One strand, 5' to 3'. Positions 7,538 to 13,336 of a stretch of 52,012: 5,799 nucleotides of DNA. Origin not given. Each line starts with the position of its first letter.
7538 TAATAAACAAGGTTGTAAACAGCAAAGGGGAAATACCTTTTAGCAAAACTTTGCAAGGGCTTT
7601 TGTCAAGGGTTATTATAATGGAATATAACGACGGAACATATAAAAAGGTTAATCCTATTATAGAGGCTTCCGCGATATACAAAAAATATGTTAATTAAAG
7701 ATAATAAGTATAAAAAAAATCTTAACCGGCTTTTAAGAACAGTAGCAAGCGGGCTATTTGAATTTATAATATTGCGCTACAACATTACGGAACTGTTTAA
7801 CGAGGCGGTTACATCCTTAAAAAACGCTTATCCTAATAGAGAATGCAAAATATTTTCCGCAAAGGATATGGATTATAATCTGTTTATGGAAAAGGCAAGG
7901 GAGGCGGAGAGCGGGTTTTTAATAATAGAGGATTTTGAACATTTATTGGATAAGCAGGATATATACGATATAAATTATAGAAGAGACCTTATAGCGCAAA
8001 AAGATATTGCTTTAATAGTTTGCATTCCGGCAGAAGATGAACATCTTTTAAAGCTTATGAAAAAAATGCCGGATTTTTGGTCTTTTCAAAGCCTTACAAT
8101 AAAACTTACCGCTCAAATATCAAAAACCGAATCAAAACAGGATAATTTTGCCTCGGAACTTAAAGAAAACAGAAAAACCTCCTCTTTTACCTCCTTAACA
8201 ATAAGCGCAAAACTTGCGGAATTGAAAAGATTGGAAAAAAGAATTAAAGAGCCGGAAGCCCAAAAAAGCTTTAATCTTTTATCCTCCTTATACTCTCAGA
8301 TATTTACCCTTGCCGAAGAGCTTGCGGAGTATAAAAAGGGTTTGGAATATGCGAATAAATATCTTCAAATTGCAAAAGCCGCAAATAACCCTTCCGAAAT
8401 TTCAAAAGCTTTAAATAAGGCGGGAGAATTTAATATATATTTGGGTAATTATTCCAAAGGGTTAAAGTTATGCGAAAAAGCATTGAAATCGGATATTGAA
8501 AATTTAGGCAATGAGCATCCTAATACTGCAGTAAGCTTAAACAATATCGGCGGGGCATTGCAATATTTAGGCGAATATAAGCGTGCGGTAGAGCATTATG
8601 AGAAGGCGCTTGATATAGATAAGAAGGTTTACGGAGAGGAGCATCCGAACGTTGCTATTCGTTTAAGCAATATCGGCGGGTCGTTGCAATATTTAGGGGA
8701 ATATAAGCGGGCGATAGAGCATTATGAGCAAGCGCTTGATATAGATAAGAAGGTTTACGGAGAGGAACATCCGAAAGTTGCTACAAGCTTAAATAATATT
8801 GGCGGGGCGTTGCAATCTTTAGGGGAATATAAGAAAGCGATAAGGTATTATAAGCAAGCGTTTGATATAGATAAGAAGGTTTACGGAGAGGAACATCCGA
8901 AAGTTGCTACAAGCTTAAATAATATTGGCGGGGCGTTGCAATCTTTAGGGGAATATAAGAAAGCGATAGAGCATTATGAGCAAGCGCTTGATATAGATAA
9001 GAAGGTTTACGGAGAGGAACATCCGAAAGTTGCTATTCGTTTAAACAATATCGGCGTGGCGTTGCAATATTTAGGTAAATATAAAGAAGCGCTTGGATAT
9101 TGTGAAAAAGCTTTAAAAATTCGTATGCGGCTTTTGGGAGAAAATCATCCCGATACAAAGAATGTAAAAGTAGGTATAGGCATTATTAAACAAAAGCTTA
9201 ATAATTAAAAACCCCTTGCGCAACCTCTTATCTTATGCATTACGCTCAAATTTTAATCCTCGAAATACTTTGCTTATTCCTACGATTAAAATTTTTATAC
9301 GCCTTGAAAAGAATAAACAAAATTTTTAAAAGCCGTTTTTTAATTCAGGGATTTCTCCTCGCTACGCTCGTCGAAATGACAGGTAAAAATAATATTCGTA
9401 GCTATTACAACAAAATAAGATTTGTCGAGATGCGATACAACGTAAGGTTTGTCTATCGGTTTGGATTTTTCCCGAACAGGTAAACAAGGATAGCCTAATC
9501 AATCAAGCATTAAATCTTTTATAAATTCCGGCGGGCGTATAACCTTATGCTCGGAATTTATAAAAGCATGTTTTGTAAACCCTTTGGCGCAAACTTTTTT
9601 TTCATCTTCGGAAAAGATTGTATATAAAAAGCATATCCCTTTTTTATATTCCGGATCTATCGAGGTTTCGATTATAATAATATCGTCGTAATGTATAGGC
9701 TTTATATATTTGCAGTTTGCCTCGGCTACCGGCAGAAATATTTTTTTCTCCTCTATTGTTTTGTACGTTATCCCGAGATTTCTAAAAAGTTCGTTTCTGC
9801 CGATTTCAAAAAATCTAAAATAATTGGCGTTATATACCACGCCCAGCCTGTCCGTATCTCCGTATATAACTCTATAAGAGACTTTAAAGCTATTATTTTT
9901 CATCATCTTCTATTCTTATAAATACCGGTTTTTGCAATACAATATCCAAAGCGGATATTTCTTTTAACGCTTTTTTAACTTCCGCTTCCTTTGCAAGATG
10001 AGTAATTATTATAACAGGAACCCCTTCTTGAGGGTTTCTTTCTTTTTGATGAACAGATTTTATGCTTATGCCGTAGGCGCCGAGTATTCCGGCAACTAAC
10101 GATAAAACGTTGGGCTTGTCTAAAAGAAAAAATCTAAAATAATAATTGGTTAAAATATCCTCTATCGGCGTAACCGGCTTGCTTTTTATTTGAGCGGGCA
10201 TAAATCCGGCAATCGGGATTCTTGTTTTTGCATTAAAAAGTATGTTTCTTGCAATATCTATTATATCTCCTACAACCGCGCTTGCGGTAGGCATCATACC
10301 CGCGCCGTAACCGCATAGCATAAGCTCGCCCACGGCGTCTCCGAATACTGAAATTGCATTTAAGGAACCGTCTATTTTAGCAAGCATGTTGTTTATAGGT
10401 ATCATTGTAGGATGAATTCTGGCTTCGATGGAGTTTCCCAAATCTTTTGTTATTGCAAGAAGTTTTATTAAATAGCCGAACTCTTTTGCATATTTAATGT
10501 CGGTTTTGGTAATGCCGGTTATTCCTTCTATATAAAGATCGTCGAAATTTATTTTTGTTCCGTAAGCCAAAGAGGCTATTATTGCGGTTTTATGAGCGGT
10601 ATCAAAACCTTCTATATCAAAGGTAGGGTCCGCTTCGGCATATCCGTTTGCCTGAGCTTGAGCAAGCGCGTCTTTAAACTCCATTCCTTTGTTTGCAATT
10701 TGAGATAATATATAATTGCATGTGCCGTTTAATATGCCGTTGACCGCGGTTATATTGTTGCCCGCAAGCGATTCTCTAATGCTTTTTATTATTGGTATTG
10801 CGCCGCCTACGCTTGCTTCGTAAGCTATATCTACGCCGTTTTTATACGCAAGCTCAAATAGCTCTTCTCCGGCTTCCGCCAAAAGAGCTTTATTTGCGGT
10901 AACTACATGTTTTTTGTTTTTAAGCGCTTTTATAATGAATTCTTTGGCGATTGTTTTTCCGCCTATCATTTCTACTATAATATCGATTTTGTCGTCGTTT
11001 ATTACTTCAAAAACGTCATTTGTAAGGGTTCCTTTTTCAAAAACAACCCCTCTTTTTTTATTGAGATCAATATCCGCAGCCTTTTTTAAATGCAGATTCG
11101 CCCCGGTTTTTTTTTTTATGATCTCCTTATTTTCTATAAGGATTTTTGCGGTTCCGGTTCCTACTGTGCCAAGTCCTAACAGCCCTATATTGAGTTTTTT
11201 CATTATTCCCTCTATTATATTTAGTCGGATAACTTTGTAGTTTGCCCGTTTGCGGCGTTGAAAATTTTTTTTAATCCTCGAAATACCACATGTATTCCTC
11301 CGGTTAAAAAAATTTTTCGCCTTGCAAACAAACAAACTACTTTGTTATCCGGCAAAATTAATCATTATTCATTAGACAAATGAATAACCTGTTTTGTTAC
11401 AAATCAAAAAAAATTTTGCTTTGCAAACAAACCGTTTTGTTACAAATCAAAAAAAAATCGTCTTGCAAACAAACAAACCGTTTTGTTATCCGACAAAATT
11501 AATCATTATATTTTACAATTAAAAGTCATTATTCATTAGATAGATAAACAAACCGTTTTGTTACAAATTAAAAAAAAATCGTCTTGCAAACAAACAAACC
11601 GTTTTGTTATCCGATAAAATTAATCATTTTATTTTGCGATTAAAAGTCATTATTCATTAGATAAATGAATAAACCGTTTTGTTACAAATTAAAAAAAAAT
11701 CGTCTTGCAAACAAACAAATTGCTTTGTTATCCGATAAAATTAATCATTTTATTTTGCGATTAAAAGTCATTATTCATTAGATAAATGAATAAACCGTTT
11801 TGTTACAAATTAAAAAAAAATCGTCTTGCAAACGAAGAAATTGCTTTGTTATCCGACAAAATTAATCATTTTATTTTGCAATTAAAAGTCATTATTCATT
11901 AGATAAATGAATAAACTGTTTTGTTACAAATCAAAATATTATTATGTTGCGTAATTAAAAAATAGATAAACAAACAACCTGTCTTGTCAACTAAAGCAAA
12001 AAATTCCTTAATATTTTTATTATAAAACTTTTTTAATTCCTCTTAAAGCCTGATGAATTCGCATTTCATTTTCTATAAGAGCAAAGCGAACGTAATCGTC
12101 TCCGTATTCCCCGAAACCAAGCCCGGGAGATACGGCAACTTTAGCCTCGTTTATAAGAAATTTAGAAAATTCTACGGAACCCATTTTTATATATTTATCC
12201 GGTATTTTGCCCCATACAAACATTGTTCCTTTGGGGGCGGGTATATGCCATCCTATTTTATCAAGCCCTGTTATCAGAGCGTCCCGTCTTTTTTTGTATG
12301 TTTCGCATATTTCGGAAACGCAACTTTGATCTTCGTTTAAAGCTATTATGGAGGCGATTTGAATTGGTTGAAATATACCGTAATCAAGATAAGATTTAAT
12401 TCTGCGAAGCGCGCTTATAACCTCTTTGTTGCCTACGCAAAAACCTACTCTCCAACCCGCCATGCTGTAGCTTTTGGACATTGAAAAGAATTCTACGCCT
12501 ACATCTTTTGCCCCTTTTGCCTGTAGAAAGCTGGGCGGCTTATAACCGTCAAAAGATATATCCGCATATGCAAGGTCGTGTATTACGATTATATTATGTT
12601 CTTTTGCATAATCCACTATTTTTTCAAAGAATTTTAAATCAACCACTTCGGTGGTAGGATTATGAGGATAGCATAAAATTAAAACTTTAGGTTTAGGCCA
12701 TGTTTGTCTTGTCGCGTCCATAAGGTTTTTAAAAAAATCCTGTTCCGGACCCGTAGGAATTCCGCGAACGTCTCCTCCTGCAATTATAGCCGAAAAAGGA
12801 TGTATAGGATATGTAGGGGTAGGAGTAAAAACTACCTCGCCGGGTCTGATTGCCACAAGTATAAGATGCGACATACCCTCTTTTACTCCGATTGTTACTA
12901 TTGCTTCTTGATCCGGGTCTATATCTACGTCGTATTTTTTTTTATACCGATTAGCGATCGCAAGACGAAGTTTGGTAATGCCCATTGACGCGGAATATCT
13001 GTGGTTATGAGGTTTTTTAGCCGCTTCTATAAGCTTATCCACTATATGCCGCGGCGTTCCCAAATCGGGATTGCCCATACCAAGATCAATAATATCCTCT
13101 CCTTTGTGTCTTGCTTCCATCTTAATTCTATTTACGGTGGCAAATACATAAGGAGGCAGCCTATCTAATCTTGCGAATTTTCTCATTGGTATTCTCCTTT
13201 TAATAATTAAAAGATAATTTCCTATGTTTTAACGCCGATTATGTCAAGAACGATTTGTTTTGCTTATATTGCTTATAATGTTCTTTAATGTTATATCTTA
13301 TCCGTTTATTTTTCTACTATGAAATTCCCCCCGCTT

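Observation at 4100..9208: SIR2-TPR effector beside a translationally coupled P-loop NTPase + TPR pair: candidate three-gene NAD-targeting conflict/defence module (STAND-type modules on three separate proteins)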

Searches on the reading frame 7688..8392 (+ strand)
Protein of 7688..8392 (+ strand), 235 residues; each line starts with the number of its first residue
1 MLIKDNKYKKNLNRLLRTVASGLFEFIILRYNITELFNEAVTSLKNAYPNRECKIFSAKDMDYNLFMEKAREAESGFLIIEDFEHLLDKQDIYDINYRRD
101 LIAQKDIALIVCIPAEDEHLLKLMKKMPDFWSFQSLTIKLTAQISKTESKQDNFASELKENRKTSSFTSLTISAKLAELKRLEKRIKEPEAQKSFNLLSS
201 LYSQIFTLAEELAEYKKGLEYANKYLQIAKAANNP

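Call 40: find_homologous_proteins(query=window:7688-8392:+, max_evalue=0.001)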
Query seq(235 aa): 645 candidates shared short words with the query, none scored E <= 0.001.

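Call 46: search_solved_structures(query=A3, max_evalue=10)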
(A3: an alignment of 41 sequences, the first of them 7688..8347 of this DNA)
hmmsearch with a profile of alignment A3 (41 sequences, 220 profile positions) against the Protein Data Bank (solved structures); distinct sequences matched with E-value up to 10: 16.
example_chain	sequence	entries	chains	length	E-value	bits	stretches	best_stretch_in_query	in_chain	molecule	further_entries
6vht_A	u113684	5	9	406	0.051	16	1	33-71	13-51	NpsA Adenylation Domain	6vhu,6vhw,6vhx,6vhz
6vhv_A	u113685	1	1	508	0.067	15.6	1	33-71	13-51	NpsA Adenylation Domain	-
6vhy_A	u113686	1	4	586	0.068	15.6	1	33-71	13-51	NpsA Adenylation Domain, Non-ribosomal peptide synthetase fusion protein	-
6lk5_A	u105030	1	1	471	0.12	14.8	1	110-196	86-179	Mixed lineage kinase domain-like protein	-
9rqu_AAA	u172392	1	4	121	0.28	13.6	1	140-213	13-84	REM1.1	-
3hm5_A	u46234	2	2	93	0.45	12.9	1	7-47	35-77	DNA methyltransferase 1-associated protein 1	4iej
5t01_A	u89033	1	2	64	0.51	12.7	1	163-212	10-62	Transcription factor AP-1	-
6zle_A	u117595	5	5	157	0.6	12.5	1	109-157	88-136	Mixed lineage kinase domain-like protein | Mixed lineage kinase domain-like protein,Mixed lineage kinase domain-like protein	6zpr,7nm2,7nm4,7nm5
6ux8_A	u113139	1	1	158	0.61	12.5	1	109-157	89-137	Mixed lineage kinase domain-like protein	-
1fos_F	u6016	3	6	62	0.63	12.4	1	165-212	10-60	C-JUN PROTO-ONCOGENE PROTEIN | PROTO-ONCOGENE C-JUN | Viral jun transforming protein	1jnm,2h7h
22vl_p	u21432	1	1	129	0.63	12.4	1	138-211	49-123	ATP synthase subunit b', chloroplastic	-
6zvo_A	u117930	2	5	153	0.64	12.4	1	110-156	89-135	Mixed lineage kinase domain-like protein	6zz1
2q37_A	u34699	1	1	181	0.93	11.9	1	15-65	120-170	OHCU decarboxylase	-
1s1c_X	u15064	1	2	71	2.4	10.6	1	154-209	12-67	Rho-associated, coiled-coil containing protein kinase 1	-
2yo3_A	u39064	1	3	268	7.8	8.9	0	172-217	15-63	GENERAL CONTROL PROTEIN GCN4, PUTATIVE INNER MEMBRANE PROTEIN, GENERAL CONTROL PROTEIN GCN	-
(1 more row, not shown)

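Call 48: search_protein_families(library=pfam, alignment_id=A3, max_evalue=0.1)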
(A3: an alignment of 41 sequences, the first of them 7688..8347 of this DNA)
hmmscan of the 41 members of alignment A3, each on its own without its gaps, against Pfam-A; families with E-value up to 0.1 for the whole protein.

A. member 1, window:7688-8347:+ (220 aa): 0 families

B. families by the number of members that match (of 41 scanned): 31 families (the first 25 are shown)
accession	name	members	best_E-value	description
PF00515.34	TPR_1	5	6.6e-05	Tetratricopeptide repeat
PF07719.23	TPR_2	4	0.0011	Tetratricopeptide repeat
PF13424.12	TPR_12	3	0.00091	Tetratricopeptide repeat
PF13181.12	TPR_8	2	0.003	Tetratricopeptide repeat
PF13374.12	TPR_10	2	0.003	Tetratricopeptide repeat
PF25463.1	DUF7899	2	0.0044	Domain of unknown function (DUF7899)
PF16282.11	SANT_DAMP1_like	2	0.032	SANT/Myb-like domain of DAMP1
PF11126.13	Phage_DsbA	1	0.0057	Transcriptional regulator DsbA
PF14715.11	FixP_N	1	0.0075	N-terminal domain of cytochrome oxidase-cbb3, FixP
PF13401.12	AAA_22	1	0.0095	AAA domain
PF24575.1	TPR_Slam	1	0.014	Surface lipoprotein assembly modifier, N-terminal TPR repeats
PF18501.6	REC1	1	0.015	Alpha helical recognition lobe domain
PF17045.10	CEP63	1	0.015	Centrosomal protein of 63 kDa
PF08286.16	Spc24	1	0.017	Spc24 subunit of Ndc80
PF05847.17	Baculo_LEF-3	1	0.02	Nucleopolyhedrovirus late expression factor 3 (LEF-3)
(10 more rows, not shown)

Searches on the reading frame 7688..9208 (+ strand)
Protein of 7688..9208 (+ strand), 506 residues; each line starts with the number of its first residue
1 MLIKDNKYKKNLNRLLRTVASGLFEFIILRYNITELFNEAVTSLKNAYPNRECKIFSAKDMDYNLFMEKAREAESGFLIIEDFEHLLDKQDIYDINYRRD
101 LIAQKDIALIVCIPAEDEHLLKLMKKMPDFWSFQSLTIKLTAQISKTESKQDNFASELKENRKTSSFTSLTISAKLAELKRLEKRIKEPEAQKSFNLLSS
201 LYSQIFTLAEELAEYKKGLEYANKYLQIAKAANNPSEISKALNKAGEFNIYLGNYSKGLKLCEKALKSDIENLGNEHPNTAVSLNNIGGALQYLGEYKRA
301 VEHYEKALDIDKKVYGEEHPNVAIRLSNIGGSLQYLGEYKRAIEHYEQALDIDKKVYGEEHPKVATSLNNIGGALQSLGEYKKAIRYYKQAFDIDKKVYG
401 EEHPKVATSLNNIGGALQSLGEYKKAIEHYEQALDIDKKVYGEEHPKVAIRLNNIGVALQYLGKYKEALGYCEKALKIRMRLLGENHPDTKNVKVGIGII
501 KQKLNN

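Call 3: search_protein_families(library=pfam, proteins=[window:7688-9208:+], max_evalue=0.1)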
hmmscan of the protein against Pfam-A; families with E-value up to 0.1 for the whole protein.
window:7688-9208:+ (506 aa): 30 families (the best 25 are shown)
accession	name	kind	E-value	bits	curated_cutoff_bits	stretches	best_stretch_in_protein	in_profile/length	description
PF13424.12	TPR_12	-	1.5e-103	339.6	30.1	6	364-439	2-77/77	Tetratricopeptide repeat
PF13374.12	TPR_10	-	6.2e-65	214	27.5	5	449-489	2-42/42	Tetratricopeptide repeat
PF00515.34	TPR_1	-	1.1e-38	129.9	27.8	5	408-438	2-32/34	Tetratricopeptide repeat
PF07719.23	TPR_2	-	1.4e-34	115.8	27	5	408-438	2-32/34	Tetratricopeptide repeat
PF24885.1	TPR_NPHP3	-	3.6e-31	108.8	100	3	329-413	105-189/239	Nephrocystin-3 TPR domain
PF13181.12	TPR_8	-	2.7e-28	96.1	25.7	5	407-439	1-33/34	Tetratricopeptide repeat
PF13176.12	TPR_7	-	1.9e-27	93.4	27.9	5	409-438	1-30/36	Tetratricopeptide repeat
PF13428.12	TPR_14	-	6.9e-15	54.5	23.5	0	415-438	9-32/44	Tetratricopeptide repeat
PF13414.12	TPR_11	-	3.7e-13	49.4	26.8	3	418-438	5-25/42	TPR repeat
PF13432.12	TPR_16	-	8e-13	49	32.7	2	332-391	6-57/65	Tetratricopeptide repeat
PF14559.12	TPR_19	-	6.1e-10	39.7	25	0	337-391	5-51/68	Tetratricopeptide repeat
PF14357.11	DUF4404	-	9.9e-09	36.2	27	0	356-379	59-82/83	Domain of unknown function (DUF4404)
PF17874.7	TPR_MalT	-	1.6e-08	34.7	45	1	324-477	41-189/336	MalT-like TPR region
PF04781.17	DUF627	-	1.1e-07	32.2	27.6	0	406-436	76-106/108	Protein of unknown function (DUF627)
PF25068.1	ARM_TT21_4th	-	8e-07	29.9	30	1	370-396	4-30/153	Tetratricopeptide repeat protein 21 forth ARM domain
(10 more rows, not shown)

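Call 4: search_protein_families(library=padloc, proteins=[window:7688-9208:+], max_evalue=0.1)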
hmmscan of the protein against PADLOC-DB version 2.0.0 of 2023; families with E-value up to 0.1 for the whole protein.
window:7688-9208:+ (506 aa): 4 families
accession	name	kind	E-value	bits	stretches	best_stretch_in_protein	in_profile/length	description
PDLC01169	TPR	-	1.9e-18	64.8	2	365-495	109-234/252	TPR repeats containing protein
PDLC01171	TPR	-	1.9e-07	28.5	2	365-487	179-283/504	TPR repeats containing protein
PDLC03865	LmuB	-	3.7e-05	20.1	1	130-443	619-862/1007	-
PDLC01172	TPR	-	0.012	12.5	1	338-438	192-289/448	TPR repeats containing protein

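Call 5: search_protein_families(library=ncbifam, proteins=[window:7688-9208:+], max_evalue=0.1)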
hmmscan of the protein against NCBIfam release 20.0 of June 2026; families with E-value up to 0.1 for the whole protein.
window:7688-9208:+ (506 aa): 19 families
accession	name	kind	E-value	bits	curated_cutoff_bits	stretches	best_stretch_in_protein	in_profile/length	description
NF040586.1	FxSxx_TPR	equivalog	6.9e-43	147.2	300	2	213-406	399-597/830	FxSxx-COOH system tetratricopeptide repeat protein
NF053520.1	HK_Porph_FimS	equivalog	4.6e-14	51.6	600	3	338-440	139-237/618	sensor histidine kinase FimS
TIGR02521.1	type_IV_pilW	equivalog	2.2e-12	47.1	154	2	290-482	38-212/234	type IV pilus biogenesis/stability protein PilW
NF002725.1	PRK02603.1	equivalog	4.9e-12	46.2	143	3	372-471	42-128/173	photosystem I assembly protein Ycf3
NF041717.1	HaaA_phane_TPR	equivalog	1.2e-11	43.5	1125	2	213-398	686-865/882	cyclophane-containing RiPP biosynthesis TPR protein HaaT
TIGR02552.1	LcrH_SycD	equivalog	5.8e-11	42.2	104.8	0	413-439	58-84/136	SycD/LcrH family type III secretion system chaperone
NF040959.1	MamA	equivalog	9.1e-11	41.6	200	1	252-395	84-203/204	magnetosome protein MamA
NF053617.1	SARPRegAfsRStmc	equivalog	1.3e-10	40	1430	2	214-444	751-973/986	SARP-family global regulator AfsR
NF047364.1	redox_TF_RrpB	exception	1.7e-10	41.1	175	0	344-378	58-92/105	MarR family transcription factor RrpB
TIGR02917.1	PEP_TPR_lipo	equivalog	7e-09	34.1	312.2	2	263-314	448-498/899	XrtA/PEP-CTERM system TPR-repeat protein PrsT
NF047507.1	TPR_BatC_Lepto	exception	2.3e-07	30.5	175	3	377-439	70-128/214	TPR repeat-containing protein BatC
NF047558.1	TPR_END_plus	domain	9.6e-07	28.7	32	0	419-442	11-33/56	TPR end-of-group domain-containing protein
NF033920.0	C39_PA2778_fam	equivalog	1.1e-06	28.2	150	0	402-478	185-253/255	PA2778 family cysteine peptidase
NF041399.1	XopAD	subfamily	4.9e-05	20.8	2000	1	192-482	464-740/2133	XopAD/skwp family type III secretion system effector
TIGR02795.1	tol_pal_ybgF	equivalog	5.8e-05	23.7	90.1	1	371-432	45-101/119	tol-pal system protein YbgF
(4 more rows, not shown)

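Call 64: predict_structure(protein=window:7688-9208:+)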
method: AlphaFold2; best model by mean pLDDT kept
length: 506 residues; sequences in the alignment: 1
mean_pLDDT: 70.3   pTM: 0.57
mean pLDDT of the five models: 70.3, 68.0, 63.1, 41.7, 40.3
residues with pLDDT >= 90: 184; 70-90: 85; 50-70: 100; < 50: 137
segments of 3 or more residues with pLDDT < 50: 1-8, 22-24, 90-104, 128-215, 488-506
pLDDT, mean of each block of 10 residues (from residue 1): 45 53 53 56 66 74 65 66 64 47 56 57 50 30 29 33 29 31 39 38 37 55 86 91 84 75 94 93 92 84 98 96 97 92 98 97 96 95 98 97 94 95 96 96 84 86 79 73 55 41 40
secondary structure, 60 per line:
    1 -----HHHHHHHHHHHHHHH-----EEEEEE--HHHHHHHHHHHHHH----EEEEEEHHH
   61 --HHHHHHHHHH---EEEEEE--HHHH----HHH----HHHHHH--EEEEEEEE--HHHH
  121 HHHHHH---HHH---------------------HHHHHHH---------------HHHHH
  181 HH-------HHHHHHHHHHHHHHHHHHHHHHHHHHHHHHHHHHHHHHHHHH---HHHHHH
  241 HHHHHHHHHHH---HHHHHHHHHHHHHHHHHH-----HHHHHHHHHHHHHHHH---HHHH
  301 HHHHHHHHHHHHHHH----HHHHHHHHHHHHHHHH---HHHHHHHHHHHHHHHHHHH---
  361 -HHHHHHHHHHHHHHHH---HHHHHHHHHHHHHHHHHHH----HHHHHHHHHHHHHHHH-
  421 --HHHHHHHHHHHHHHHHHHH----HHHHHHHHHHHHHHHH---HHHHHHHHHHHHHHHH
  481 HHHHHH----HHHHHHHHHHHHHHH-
elements in order: H6-20 E26-31 H34-47 E52-57 H63-72 E76-81 H84-87 H99-104 E107-114 H117-126 H154-160 H176-182 H190-231 H235-251 H255-272 H278-293 H297-315 H320-335 H339-357 H362-377 H381-399 H404-419 H423-441 H446-461 H465-486 H491-505

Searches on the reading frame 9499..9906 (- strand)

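Call 66: search_protein_families(library=pfam, proteins=[window:9499-9906:-], max_evalue=0.00001)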
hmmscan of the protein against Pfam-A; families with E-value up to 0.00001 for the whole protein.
window:9499-9906:- (135 aa): 2 families
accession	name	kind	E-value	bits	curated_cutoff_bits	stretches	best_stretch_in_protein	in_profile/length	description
PF13279.12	4HBT_2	-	4e-19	69.7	25.5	1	16-130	4-119/122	Thioesterase-like superfamily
PF03061.28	4HBT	-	9.7e-12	45.5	20.6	1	22-106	2-79/79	Thioesterase superfamily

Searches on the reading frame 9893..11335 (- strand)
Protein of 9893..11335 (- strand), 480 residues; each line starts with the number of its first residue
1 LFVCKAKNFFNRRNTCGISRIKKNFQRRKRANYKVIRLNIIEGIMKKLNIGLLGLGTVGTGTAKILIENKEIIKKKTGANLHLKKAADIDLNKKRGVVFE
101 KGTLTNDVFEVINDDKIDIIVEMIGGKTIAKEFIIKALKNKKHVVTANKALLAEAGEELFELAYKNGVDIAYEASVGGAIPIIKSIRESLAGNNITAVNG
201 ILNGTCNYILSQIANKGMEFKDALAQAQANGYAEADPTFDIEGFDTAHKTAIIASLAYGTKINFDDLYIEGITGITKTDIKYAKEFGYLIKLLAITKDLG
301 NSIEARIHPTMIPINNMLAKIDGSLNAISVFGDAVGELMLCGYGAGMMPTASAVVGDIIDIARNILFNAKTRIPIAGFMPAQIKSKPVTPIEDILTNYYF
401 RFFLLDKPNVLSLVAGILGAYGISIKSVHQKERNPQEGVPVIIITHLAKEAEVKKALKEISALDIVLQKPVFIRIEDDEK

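Call 66: search_protein_families(library=pfam, proteins=[window:9893-11335:-], max_evalue=0.00001)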
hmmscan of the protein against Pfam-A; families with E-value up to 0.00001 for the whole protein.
window:9893-11335:- (480 aa): 2 families
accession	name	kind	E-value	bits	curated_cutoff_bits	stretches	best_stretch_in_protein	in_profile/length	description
PF00742.24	Homoserine_dh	-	1e-65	221.2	22.9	1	181-359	1-173/173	Homoserine dehydrogenase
PF03447.22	NAD_binding_3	-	1.9e-20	74.2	24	1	54-173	1-116/116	Homoserine dehydrogenase, NAD binding domain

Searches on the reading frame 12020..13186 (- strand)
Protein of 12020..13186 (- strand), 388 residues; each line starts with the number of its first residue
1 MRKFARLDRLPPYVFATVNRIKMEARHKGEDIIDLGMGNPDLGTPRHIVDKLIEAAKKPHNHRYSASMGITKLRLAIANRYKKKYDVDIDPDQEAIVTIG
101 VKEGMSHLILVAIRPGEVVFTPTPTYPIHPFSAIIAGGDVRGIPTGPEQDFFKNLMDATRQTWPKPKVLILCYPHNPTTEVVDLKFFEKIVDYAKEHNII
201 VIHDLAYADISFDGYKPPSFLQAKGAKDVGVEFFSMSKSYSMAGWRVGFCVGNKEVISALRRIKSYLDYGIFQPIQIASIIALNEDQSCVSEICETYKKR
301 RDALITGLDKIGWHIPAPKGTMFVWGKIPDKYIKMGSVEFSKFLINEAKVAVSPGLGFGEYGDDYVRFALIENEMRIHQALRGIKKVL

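Call 66: search_protein_families(library=pfam, proteins=[window:12020-13186:-], max_evalue=0.00001)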
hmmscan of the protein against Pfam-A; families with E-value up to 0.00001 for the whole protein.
window:12020-13186:- (388 aa): 1 family
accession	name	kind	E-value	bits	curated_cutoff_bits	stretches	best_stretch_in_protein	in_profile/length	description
PF00155.27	Aminotran_1_2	-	7e-60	203.5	19.7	1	31-370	2-346/361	Aminotransferase class I and II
